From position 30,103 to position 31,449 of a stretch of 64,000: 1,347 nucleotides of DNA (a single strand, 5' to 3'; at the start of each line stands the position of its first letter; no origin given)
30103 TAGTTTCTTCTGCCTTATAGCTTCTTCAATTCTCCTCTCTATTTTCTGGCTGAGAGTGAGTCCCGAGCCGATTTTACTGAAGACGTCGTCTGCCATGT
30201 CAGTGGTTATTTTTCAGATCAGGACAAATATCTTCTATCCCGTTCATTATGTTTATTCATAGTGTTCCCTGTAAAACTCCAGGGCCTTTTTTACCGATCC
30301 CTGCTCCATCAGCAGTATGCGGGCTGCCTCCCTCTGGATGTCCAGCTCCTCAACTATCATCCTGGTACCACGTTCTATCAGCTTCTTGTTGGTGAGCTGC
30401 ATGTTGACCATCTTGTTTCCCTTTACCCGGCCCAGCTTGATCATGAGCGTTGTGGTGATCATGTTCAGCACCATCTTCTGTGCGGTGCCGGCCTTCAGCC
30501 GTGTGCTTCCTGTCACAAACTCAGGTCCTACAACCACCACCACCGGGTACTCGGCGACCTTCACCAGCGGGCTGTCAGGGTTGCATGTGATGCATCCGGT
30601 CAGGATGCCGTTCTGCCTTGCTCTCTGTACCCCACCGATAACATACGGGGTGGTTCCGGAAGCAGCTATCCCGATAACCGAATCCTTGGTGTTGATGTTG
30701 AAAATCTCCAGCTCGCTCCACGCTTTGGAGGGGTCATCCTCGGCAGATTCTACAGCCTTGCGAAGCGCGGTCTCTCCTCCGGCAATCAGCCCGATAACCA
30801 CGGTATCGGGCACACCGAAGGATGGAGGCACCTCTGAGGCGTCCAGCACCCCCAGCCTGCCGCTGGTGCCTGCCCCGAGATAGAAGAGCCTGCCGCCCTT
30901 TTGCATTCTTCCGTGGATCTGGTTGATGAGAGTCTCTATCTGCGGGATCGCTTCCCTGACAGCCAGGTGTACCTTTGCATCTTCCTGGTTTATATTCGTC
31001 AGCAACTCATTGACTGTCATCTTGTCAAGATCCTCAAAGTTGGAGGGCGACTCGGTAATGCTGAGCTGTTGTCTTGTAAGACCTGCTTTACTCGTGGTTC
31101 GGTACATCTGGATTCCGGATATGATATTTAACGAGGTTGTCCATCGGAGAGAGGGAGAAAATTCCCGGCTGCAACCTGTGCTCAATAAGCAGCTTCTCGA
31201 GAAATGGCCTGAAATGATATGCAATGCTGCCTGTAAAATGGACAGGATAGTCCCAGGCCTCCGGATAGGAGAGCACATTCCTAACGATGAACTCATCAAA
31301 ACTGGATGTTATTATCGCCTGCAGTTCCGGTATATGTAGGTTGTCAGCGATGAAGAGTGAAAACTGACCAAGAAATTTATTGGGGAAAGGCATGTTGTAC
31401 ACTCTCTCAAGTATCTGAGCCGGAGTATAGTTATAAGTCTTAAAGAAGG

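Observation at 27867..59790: About 32 kb of peptidoglycan/MurNAc salvage genes tied to a SusC/SusD importer: a candidate peptidoglycan utilisation locus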

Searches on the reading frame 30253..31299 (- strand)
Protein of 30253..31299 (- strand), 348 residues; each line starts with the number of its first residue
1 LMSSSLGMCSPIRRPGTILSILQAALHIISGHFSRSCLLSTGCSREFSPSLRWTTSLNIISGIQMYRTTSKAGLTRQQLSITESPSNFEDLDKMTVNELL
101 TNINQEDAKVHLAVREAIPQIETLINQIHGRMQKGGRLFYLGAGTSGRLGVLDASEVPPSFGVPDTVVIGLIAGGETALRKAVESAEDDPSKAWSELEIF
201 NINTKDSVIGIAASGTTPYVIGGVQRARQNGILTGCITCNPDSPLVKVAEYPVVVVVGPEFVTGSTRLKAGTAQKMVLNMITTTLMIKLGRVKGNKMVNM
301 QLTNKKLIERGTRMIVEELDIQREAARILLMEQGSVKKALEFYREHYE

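Call 3: search_protein_families(library=pfam, proteins=[window:30253-31299:-], max_evalue=0.001)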
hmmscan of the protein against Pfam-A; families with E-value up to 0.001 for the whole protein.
window:30253-31299:- (348 aa): 3 families
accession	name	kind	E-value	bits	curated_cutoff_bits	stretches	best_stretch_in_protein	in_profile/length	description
PF22645.1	GKRP_SIS_N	-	9.9e-18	64.4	27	1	121-225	2-110/113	Glucokinase regulatory protein N-terminal SIS domain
PF01380.27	SIS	-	2.7e-08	34.1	25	1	200-282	49-129/131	SIS domain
PF22198.1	GKRP_SIS_2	-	6.8e-06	26.4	27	1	120-178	6-64/191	Glucokinase regulatory protein, second SIS domain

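Call 5: search_protein_families(library=ncbifam, proteins=[window:30253-31299:-], max_evalue=0.001)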
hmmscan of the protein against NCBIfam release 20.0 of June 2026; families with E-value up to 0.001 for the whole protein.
window:30253-31299:- (348 aa): 10 families
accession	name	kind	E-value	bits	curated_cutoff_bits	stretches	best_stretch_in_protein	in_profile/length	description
NF003915.0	PRK05441.1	subfamily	7.6e-111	369.9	168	1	77-341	4-269/300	N-acetylmuramic acid 6-phosphate etherase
NF009222.0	PRK12570.1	subfamily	1.2e-98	329.7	255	1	83-339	17-274/307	N-acetylmuramic acid 6-phosphate etherase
TIGR00274.1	TIGR00274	equivalog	1.7e-92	309.6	302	1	85-339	7-262/291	N-acetylmuramic acid 6-phosphate etherase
NF008458.0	PRK11337.1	equivalog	3.1e-06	26.3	378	1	203-253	187-237/293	MurR/RpiR family transcriptional regulator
TIGR03127.2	RuMP_HxlB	equivalog_domain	4.1e-06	26.8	160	1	201-273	69-143/178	6-phospho-3-hexuloisomerase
NF001484.0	PRK00331.1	subfamily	5.5e-06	25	381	1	202-326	331-453/601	isomerizing glutamine--fructose-6-phosphate transaminase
TIGR01135.1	glmS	equivalog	3.7e-05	22.4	418.05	1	201-326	335-458/607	glutamine--fructose-6-phosphate transaminase (isomerizing)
NF008481.0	PRK11382.1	equivalog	0.00017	20.9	430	0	200-255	88-143/340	fructoselysine 6-phosphate deglycase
NF012026.0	PRK15482.1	equivalog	0.00024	20.7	408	1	205-300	183-276/285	HTH-type transcriptional regulator MurR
NF040776.2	AlsR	equivalog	0.00029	19.9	400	1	203-254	175-226/279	transcriptional repressor AlsR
